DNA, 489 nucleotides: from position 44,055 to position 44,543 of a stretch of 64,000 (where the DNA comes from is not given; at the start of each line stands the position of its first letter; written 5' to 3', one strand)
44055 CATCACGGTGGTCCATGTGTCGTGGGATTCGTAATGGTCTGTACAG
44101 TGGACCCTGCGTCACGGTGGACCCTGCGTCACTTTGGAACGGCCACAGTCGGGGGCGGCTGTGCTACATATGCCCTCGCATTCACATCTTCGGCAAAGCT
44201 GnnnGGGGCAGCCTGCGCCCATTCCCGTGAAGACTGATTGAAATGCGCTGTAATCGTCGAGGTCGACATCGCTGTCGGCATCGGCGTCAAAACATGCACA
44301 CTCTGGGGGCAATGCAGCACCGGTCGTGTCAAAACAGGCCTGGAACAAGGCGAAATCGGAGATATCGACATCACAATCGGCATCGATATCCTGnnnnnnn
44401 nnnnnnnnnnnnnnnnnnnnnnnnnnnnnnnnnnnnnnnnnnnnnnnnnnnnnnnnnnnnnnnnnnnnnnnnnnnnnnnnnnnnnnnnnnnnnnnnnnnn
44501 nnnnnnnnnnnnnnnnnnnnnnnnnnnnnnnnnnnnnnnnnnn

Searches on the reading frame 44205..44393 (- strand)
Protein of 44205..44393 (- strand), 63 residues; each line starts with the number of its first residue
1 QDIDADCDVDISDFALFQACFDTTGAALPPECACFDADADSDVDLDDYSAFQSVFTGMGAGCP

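Call 7: search_protein_families(library=ncbifam, proteins=[window:44205-44393:-], max_evalue=10)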
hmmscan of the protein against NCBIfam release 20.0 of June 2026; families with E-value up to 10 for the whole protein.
seq(63 aa): 0 families

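Call 8: search_protein_families(library=pfam, proteins=[window:44205-44393:-], max_evalue=10)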
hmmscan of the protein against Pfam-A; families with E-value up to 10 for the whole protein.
seq(63 aa): 1 family
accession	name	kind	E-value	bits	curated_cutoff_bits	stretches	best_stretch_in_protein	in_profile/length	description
PF05279.16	Asp-B-Hydro_N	-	9.3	6.7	23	1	34-48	47-61/66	Aspartyl beta-hydroxylase N-terminal region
